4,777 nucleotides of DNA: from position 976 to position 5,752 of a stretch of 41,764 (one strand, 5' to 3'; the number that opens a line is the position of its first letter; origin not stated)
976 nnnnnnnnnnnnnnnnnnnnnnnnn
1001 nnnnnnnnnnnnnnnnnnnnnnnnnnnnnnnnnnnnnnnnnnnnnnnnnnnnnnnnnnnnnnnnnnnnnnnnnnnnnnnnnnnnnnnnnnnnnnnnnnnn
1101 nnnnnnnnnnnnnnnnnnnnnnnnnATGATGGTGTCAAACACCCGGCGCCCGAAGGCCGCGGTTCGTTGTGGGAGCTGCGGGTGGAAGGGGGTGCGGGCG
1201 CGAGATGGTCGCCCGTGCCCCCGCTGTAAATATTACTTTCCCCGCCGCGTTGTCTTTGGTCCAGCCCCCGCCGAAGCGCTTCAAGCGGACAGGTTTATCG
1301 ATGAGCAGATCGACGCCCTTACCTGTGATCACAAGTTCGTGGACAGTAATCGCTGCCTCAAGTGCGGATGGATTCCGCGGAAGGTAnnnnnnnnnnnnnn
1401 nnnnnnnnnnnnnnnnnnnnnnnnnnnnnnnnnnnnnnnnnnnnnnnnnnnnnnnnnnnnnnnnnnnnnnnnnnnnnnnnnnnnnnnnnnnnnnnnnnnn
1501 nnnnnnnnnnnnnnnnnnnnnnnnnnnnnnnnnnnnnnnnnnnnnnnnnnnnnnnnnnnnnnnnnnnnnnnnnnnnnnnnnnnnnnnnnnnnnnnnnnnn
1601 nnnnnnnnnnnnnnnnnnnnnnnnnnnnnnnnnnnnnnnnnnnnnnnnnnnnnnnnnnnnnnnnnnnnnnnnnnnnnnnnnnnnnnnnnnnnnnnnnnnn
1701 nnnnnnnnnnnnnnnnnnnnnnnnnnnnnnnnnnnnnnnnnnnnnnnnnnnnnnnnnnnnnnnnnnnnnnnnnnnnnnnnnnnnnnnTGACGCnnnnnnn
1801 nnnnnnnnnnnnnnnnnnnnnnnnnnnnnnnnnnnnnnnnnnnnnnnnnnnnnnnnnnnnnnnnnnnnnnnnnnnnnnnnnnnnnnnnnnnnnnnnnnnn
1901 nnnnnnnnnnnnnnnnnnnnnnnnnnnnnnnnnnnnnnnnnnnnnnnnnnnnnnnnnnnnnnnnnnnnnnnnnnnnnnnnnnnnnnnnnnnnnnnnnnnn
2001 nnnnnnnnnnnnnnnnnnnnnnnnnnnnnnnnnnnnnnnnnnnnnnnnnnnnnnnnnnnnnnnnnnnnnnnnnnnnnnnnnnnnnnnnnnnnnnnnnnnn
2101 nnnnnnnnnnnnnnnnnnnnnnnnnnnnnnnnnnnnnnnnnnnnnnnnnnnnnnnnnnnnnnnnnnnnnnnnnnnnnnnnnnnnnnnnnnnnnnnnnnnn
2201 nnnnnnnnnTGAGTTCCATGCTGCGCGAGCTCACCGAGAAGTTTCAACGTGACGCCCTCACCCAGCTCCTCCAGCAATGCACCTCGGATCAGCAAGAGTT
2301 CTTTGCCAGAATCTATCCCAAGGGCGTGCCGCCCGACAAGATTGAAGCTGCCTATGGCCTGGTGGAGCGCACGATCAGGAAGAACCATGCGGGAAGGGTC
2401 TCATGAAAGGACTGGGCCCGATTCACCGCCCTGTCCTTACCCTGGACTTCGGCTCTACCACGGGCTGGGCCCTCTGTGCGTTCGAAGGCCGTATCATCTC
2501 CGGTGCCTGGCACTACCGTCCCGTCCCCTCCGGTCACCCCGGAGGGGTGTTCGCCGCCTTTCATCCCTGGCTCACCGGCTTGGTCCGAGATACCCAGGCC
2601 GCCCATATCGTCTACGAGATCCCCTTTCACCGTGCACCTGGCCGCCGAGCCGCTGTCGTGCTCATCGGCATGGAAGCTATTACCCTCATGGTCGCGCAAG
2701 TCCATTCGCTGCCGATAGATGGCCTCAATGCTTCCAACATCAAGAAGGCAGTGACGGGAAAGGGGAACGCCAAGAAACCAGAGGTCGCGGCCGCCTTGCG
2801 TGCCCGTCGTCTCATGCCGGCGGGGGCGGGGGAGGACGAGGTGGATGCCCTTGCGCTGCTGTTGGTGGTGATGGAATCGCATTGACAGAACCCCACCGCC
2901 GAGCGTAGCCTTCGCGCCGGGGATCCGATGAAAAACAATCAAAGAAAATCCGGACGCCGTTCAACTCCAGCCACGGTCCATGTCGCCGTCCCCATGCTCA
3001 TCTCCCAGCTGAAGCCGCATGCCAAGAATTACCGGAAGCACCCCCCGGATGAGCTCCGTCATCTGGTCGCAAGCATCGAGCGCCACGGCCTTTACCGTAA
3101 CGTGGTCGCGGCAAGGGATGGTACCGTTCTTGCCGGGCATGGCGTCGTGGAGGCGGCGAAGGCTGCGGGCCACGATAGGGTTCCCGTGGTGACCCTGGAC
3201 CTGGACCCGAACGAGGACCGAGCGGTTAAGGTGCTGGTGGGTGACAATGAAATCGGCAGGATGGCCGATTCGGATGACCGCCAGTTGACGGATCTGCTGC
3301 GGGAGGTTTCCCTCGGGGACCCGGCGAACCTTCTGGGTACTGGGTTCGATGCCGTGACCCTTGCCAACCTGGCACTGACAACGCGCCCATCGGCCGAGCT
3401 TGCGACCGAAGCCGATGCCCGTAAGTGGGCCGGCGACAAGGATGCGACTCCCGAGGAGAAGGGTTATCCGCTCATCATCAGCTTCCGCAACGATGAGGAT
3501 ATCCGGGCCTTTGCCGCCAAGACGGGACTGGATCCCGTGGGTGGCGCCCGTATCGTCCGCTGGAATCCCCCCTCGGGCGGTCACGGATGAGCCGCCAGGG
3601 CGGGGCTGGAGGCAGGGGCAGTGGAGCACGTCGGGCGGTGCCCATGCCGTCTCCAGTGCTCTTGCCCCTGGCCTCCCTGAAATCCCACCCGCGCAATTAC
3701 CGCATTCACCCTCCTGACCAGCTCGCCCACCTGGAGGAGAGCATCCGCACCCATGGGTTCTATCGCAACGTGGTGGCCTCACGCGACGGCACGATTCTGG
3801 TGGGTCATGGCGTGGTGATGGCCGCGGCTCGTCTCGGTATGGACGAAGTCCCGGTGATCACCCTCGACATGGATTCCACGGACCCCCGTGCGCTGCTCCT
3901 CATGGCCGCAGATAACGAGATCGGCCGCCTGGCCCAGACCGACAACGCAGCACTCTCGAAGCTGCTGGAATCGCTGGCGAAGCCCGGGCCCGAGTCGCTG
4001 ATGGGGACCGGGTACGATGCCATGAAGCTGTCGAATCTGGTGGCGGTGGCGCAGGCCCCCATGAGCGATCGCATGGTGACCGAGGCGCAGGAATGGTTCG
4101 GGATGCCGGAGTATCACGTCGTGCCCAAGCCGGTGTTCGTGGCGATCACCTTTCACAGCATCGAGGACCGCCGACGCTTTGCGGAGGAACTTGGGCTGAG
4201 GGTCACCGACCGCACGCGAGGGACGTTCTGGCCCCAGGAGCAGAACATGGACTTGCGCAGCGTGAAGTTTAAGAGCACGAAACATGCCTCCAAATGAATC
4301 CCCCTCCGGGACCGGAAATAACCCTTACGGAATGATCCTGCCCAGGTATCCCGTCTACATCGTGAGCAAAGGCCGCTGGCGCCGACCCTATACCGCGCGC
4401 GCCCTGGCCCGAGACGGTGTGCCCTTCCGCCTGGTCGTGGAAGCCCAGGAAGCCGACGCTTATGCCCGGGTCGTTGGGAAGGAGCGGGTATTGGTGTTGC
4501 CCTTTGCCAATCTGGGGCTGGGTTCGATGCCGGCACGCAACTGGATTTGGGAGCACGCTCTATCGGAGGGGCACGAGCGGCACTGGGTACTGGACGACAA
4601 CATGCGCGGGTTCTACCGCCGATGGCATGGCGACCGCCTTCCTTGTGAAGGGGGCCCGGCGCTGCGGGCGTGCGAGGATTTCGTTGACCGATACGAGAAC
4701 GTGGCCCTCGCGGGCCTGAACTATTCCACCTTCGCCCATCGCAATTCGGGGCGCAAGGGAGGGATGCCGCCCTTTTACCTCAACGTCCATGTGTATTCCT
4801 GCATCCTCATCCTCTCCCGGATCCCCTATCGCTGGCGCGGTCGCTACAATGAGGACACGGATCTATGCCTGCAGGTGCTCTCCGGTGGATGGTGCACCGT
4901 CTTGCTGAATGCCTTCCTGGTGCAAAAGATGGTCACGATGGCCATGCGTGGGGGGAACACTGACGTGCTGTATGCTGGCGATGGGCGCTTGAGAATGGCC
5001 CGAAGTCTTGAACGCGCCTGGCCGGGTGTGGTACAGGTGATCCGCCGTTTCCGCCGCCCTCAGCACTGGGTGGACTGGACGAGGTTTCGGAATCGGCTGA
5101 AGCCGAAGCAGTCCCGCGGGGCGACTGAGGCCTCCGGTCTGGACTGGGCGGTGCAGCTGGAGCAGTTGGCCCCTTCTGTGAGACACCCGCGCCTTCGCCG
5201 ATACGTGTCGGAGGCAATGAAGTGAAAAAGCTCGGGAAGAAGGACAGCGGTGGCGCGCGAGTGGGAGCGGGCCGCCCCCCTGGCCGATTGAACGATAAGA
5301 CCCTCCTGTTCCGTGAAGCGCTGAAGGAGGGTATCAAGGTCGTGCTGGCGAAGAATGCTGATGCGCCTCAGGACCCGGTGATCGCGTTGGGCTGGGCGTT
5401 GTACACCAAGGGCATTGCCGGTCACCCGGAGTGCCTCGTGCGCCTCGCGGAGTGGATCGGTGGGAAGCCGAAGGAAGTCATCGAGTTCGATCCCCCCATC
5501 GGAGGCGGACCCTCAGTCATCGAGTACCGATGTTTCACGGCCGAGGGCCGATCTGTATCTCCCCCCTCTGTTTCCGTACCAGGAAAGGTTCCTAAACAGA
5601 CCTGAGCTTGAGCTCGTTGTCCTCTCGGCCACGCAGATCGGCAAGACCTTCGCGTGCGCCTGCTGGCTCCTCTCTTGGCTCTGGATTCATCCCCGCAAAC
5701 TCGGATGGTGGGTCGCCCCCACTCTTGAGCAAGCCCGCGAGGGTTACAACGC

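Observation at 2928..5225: Translationally coupled trio of two ParB/Srx paralogs and a GT-A-like enzyme immediately upstream of the terminase: candidate modification module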

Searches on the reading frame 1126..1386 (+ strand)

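Call 9: search_protein_families(library=pfam, proteins=[window:1126-1386:+], max_evalue=0.1)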
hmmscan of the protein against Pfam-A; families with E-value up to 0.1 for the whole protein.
window:1126-1386:+ (87 aa): 2 families
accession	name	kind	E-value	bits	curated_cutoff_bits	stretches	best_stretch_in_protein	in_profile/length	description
PF12773.13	DZR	-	0.0023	18.5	27.3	1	7-39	7-35/45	Double zinc ribbon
PF01155.25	HypA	-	0.074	13.5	28.9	0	8-36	66-94/112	Hydrogenase/urease nickel incorporation, metallochaperone, hypA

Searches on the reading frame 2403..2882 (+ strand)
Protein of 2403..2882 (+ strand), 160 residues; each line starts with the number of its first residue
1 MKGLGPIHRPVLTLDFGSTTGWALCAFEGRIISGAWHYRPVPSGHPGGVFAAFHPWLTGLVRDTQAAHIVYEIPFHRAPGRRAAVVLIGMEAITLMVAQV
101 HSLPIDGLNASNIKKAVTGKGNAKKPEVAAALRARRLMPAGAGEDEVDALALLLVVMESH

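Call 3: search_protein_families(library=pfam, proteins=[window:2403-2882:+], max_evalue=1)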
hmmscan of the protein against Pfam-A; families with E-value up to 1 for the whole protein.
window:2403-2882:+ (160 aa): 1 family
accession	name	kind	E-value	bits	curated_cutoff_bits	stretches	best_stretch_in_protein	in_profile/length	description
PF02075.23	RuvC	-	0.0011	19.4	22.2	1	96-152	87-144/148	Crossover junction endodeoxyribonuclease RuvC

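Call 4: search_protein_families(library=phrogs, proteins=[window:2403-2882:+], max_evalue=0.1)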
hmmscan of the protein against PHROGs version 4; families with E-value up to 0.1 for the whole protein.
window:2403-2882:+ (160 aa): 2 families
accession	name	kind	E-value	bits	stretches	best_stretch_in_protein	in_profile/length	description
phrog_159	-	DNA, RNA and nucleotide metabolism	8.2e-16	58.9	1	18-158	96-248/330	RuvC-like Holliday junction resolvase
phrog_18320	-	unknown function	3.9e-06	27.7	1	65-158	21-123/137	-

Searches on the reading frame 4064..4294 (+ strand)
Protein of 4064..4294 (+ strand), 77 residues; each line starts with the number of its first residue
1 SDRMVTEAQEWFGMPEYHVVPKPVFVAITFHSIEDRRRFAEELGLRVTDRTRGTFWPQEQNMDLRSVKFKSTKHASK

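Call 96: search_protein_representatives(alignment_id=A5)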
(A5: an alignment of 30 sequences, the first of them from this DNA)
Query: 30 sequences, 77 profile positions. Proteins with E-value up to 0.001 (for the whole library): 2553; up to 1e-10: 410; up to 1e-30: 0. The best 150 are listed.
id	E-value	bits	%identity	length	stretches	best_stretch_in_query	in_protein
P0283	8.8e-24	99.5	-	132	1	1-76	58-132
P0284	1.1e-23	99.2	-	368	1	1-76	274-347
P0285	1.4e-23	98.9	-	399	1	1-76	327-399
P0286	2.8e-23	97.9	-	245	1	1-75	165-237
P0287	2.8e-23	97.9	-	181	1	1-76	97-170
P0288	2.0e-22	95.2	-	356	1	1-75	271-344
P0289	2.5e-22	94.9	-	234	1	1-76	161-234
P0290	3.7e-22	94.3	-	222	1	1-75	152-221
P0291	3.7e-22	94.3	-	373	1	1-76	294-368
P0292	4.9e-22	93.9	-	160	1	1-76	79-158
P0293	1.2e-21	92.7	-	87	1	1-75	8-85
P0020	1.4e-21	92.4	-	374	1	1-76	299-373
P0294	1.6e-21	92.3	-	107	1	1-76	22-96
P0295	1.6e-21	92.3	-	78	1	1-75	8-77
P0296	2.1e-21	91.9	-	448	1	1-75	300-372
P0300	3.8e-21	91.1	-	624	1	1-75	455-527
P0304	6.6e-21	90.3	-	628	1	1-76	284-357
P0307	1.7e-20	89.0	-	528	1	1-76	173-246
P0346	1.6e-18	82.7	-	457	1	1-75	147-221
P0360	4.8e-18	81.2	-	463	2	3-76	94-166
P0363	5.1e-18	81.1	-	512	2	1-76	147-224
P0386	1.4e-17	79.6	-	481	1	1-75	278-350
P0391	2.1e-17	79.1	-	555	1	1-76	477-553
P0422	1.0e-16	76.9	-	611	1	1-74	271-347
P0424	1.0e-16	76.9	-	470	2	6-76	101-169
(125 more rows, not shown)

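Call 99: search_protein_families(library=pfam, proteins=[P0307, P0363, P0304, P0346, P0422, P0386, P0360, P0424, P0300, P0391], max_evalue=0.01)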
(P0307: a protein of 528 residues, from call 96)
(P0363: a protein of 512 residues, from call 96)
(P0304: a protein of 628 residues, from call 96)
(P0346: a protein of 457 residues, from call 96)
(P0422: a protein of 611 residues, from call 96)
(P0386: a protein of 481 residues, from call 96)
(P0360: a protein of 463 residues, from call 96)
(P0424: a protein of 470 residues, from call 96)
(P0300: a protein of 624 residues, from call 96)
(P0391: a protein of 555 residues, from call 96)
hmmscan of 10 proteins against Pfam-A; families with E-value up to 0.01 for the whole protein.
P0307 (528 aa): 6 families
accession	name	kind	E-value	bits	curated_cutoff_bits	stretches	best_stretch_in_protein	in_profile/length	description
PF08242.18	Methyltransf_12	-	8e-08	33.4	30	1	375-466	2-97/98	Methyltransferase domain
PF13489.12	Methyltransf_23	-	8e-07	29.4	27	1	357-472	13-119/164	Methyltransferase domain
PF08241.18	Methyltransf_11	-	1.6e-06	29.1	21.2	1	375-468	2-94/95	Methyltransferase domain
PF13649.12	Methyltransf_25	-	2.5e-06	28.5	27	1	373-463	1-95/97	Methyltransferase domain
PF08003.17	Methyltransf_9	-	0.00028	20.4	23.8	1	370-473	116-221/315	Protein of unknown function (DUF1698)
PF13847.12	Methyltransf_31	-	0.00041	20.5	27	1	372-473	6-113/145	Methyltransferase domain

P0363 (512 aa): 1 family
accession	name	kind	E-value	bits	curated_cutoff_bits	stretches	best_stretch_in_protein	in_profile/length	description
PF03567.20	Sulfotransfer_2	-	5.5e-09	36.9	22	1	278-490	10-252/252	Sulfotransferase family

P0304 (628 aa): 1 family
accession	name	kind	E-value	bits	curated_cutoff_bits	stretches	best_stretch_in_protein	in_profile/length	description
PF02195.25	ParB_N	-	8.9e-06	26.1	26.3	0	37-102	25-93/95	ParB N-terminal domain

P0346 (457 aa): 1 family
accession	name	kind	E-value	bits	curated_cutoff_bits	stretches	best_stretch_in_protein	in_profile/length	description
PF04488.21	Gly_transf_sug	-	4.5e-07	30.9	23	1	296-342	43-89/93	Glycosyltransferase sugar-binding region containing DXD motif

P0422 (611 aa): 2 families
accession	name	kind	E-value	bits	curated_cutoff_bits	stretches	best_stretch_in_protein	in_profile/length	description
PF05050.19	Methyltransf_21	-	6.5e-12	46.3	22.7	1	410-573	1-168/173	Methyltransferase FkbM domain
PF02195.25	ParB_N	-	0.0078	16.7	26.3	0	122-194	4-81/95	ParB N-terminal domain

P0386 (481 aa): 1 family
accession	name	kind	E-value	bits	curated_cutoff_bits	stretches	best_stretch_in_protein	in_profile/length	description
PF02195.25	ParB_N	-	1.1e-12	48.3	26.3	2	11-91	6-93/95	ParB N-terminal domain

P0360 (463 aa): 1 family
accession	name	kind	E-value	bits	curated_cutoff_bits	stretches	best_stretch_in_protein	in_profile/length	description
PF20691.3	TAGT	-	3.5e-44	151.6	27.5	1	174-372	1-205/205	TET-Associated Glycosyltransferase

P0424 (470 aa): 1 family
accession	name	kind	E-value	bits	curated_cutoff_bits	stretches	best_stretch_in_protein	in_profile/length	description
PF20691.3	TAGT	-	1.7e-40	139.6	27.5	1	177-375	1-205/205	TET-Associated Glycosyltransferase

P0300 (624 aa): 1 family
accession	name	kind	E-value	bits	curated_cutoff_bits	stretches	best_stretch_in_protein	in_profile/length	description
PF02195.25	ParB_N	-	1.6e-05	25.3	26.3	1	320-384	6-75/95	ParB N-terminal domain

P0391 (555 aa): 1 family
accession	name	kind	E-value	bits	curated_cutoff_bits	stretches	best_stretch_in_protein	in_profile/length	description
PF02195.25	ParB_N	-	0.00024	21.5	26.3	1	341-422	4-90/95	ParB N-terminal domain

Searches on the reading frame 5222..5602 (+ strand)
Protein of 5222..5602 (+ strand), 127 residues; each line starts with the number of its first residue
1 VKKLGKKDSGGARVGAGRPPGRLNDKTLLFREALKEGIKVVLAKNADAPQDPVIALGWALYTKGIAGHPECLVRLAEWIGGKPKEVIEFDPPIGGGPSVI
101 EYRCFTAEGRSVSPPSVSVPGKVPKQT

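Call 3: search_protein_families(library=pfam, proteins=[window:5222-5602:+], max_evalue=1)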
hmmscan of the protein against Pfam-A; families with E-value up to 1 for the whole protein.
window:5222-5602:+ (127 aa): 0 families

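Call 4: search_protein_families(library=phrogs, proteins=[window:5222-5602:+], max_evalue=0.1)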
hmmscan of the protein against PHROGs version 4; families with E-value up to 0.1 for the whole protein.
window:5222-5602:+ (127 aa): 1 family
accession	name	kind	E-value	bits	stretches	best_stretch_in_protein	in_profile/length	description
phrog_15261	-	unknown function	0.024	16.1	1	6-32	5-31/99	-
